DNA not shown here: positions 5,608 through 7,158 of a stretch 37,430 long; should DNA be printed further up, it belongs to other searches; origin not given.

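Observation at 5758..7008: Orphan 416-aa gene in the int-xis cargo position of the integrative element: candidate single-gene defence or control module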

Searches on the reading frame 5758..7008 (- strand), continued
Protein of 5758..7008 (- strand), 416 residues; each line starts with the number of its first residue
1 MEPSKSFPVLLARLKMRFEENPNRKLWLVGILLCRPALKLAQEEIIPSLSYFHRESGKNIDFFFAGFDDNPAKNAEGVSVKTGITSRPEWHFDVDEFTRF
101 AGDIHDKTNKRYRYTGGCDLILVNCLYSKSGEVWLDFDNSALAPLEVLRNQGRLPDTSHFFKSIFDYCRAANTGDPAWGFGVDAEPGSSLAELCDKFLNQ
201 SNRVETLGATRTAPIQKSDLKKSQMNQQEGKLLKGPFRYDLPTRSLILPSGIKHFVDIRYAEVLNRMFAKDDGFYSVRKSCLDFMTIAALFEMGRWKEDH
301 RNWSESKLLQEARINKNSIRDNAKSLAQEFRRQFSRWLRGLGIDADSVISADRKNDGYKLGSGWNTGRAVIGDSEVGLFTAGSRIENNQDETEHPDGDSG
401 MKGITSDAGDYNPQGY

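Call 85: search_protein_families(library=padloc, alignment_id=A8, max_evalue=0.00001)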
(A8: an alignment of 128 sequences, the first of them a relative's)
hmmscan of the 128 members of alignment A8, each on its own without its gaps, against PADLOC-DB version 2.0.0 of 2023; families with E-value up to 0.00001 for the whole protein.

A. member 1, L021:1464-1922:+ (152 aa): 0 families

B. families by the number of members that match (of 128 scanned): 303 families (the first 25 are shown)
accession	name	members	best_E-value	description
PDLC04018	PD-Lambda-5_B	2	6.4e-93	-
PDLC03358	MTase_II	2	2.3e-71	Type II methyltransferase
PDLC03294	MTase_II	2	3.3e-67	Type II methyltransferase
PDLC03735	oMTase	2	6.1e-55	orphan methyltransferase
PDLC03247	MTase_II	2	9e-30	Type II methyltransferase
PDLC03038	MTase_I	2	1.1e-22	Type I methyltransferase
PDLC03717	oMTase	2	7.5e-21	orphan methyltransferase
PDLC03032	MTase_I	2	1.8e-20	Type I methyltransferase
PDLC03253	MTase_II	2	6.3e-20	Type II methyltransferase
PDLC03281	MTase_II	2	1.4e-06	Type II methyltransferase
PDLC03624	REase_MTase_IIG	2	3.7e-06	Type IIG restriction enzyme-methyltransferase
PDLC03029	MTase_I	1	9.9e-252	Type I methyltransferase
PDLC02944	RT_III-A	1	5.4e-165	-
PDLC02657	DndA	1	3.2e-137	DndA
PDLC02759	SspA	1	6.6e-137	SspA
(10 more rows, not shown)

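Call 102: search_protein_families(library=pfam, proteins=[L010:7180-7503:+, L001:11494-11814:+, L005:11475-11783:+, L016:4262-4588:+], max_evalue=10)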
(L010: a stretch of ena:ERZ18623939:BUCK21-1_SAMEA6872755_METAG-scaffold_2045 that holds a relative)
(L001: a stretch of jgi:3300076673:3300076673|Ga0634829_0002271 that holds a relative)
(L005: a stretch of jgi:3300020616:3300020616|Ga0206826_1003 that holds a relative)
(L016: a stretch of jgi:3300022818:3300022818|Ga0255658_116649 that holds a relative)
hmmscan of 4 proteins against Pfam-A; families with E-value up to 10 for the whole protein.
L010:7180-7503:+ (107 aa): 0 families

L001:11494-11814:+ (106 aa): 0 families

L005:11475-11783:+ (102 aa): 0 families

L016:4262-4588:+ (108 aa): 2 families
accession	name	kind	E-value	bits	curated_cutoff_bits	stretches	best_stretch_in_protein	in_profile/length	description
PF12728.13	HTH_17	-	0.012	16.2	27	1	44-74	5-32/51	Helix-turn-helix domain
PF05930.18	Phage_AlpA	-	0.087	13.2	21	1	42-65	5-28/51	Prophage CP4-57 regulatory protein (AlpA)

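Call 105: search_solved_structures(query=A10, max_evalue=10)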
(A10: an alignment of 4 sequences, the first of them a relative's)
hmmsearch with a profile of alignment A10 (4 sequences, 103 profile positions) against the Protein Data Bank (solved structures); distinct sequences matched with E-value up to 10: 15.
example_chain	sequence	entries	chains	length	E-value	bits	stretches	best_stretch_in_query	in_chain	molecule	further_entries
24yw_P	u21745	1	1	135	0.25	14.7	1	38-84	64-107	Large ribosomal subunit protein bL19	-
7unr_R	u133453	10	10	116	0.41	14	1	58-84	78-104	50S ribosomal protein L19 | Large ribosomal subunit protein bL19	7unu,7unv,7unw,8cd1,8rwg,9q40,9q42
6spf_P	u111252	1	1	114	0.42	14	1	59-84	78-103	50S ribosomal protein L19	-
6spd_P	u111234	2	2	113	0.42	14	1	59-84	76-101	50S ribosomal protein L19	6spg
6spb_P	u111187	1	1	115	0.42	13.9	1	59-84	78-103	50S ribosomal protein L19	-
5t7v_L1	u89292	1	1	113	0.48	13.8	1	59-85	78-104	50S ribosomal protein L19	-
6fxc_AN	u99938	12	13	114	0.5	13.7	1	59-85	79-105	50S ribosomal protein L19 | Large ribosomal subunit protein bL19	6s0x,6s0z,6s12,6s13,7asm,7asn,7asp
6q9a_P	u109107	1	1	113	0.51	13.7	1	59-81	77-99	50S ribosomal protein L19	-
9dyg_P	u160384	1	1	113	0.51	13.7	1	59-81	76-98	Large ribosomal subunit protein bL19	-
23wi_P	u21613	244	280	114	0.52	13.7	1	59-81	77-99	50S ribosomal protein L19 | 50S ribosomal protein bL19 | Large ribosomal subunit protein bL19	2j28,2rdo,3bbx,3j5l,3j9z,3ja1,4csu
10qm_X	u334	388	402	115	0.52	13.7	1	59-81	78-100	Large ribosomal subunit protein bL19 | 50S ribosomal protein L19 | 50S ribosomal protein L17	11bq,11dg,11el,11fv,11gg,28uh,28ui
5li0_S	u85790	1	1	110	0.56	13.6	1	59-85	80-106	50S ribosomal protein L19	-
5tcu_L1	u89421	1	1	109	0.56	13.6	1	59-85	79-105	50S ribosomal protein L19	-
4wce_M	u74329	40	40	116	0.56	13.6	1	59-85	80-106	50S ribosomal protein L19 | Large ribosomal subunit protein bL19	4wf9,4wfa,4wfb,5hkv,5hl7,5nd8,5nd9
9tz5_c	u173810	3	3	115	1.2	12.5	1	43-85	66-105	Large ribosomal subunit protein bL19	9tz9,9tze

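Call 109: search_dna_similar(query=window:5758-7008:-, collection=plasmids, mode=protein, max_evalue=0.001, max_rows=25)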
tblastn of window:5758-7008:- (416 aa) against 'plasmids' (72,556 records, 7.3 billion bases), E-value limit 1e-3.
Records with a match: 2; places in all: 2; records where one place covers at least 80% of the query: 0.
Best place of each record, by identity: <60% 2.
By first word of the organism name: Pseudoalteromonas 1; Streptomyces 1.
By predicted mobility (MOB-suite, as given by PLSDB): non-mobilizable 2.
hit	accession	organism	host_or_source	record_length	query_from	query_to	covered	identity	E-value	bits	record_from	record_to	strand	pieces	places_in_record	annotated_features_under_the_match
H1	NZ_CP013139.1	Pseudoalteromonas sp. Bsw20308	seawater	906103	24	181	38%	25.8%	1e-5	55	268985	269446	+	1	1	hypothetical protein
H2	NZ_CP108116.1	Streptomyces sp. NBC_00212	-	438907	51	140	22%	26.8%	1e-3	49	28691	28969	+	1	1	hypothetical protein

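Call 110: search_dna_similar(query=window:5758-7008:-, collection=phages, mode=protein, max_evalue=0.001, max_rows=25)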
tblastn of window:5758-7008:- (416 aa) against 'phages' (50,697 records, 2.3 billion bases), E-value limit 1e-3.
No match.

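Call 111: get_annotated_region(hit=H1, flank=9000)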
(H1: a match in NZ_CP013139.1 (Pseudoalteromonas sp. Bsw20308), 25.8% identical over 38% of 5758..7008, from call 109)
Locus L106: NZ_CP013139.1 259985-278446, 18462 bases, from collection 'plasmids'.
description: Pseudoalteromonas sp. Bsw20308 plasmid pPBSW1, complete sequence
organism: Pseudoalteromonas sp. Bsw20308 (NCBI taxid 283699)
taxonomy: Bacteria; Pseudomonadota; Gammaproteobacteria; Alteromonadales; Pseudoalteromonadaceae; Pseudoalteromonas; Pseudoalteromonas sp. Bsw20308
host: -; source: seawater; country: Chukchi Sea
typing (MOB-suite, as given by PLSDB): non-mobilizable
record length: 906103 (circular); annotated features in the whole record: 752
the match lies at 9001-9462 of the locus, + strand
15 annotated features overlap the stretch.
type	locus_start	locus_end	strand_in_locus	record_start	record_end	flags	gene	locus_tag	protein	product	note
CDS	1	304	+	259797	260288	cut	-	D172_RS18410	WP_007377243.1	DUF2798 domain-containing protein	-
CDS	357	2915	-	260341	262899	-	uvrA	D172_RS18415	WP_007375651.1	excinuclease ABC subunit UvrA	GO:0006289 - nucleotide-excision repair [Evidence IEA]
CDS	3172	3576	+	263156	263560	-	-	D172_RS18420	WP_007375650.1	hypothetical protein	-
CDS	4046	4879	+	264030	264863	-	-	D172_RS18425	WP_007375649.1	tyrosine-type recombinase/integrase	GO:0015074 - DNA integration [Evidence IEA]; GO:0006310 - DNA recombination [Evidence IEA]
CDS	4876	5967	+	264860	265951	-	-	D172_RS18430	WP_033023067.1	IS91 family transposase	-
CDS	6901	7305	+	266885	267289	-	-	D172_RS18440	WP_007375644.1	hypothetical protein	-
CDS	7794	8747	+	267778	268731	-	-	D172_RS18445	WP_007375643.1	DUF2971 domain-containing protein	-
CDS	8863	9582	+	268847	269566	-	-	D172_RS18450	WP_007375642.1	hypothetical protein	-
CDS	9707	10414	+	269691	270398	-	-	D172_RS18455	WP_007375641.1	MalM family protein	-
CDS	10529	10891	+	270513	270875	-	-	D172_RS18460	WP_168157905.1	DUF3658 domain-containing protein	-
CDS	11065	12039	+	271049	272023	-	-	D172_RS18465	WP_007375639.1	transposase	-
CDS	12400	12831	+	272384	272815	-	-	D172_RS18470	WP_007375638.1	universal stress protein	-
CDS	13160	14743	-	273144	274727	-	-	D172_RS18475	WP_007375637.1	sulfotransferase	-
CDS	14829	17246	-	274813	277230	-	-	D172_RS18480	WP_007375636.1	TonB-dependent receptor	-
CDS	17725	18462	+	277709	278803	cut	-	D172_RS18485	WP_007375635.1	NADH:flavin oxidoreductase/NADH oxidase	-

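Call 112: search_dna_similar(query=P0022, collection=plasmids, mode=protein, max_evalue=0.00001, max_rows=30)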
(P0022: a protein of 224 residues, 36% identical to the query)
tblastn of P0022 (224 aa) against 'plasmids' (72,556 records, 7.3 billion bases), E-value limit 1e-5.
Records with a match: 1; places in all: 1; records where one place covers at least 80% of the query: 1.
Best place of each record, by identity: <60% 1.
By first word of the organism name: Pseudoalteromonas 1.
By predicted mobility (MOB-suite, as given by PLSDB): non-mobilizable 1.
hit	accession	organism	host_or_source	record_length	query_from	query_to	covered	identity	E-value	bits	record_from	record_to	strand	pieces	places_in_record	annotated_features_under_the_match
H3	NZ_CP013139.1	Pseudoalteromonas sp. Bsw20308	seawater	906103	32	215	82%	29.9%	6e-21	98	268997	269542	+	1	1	hypothetical protein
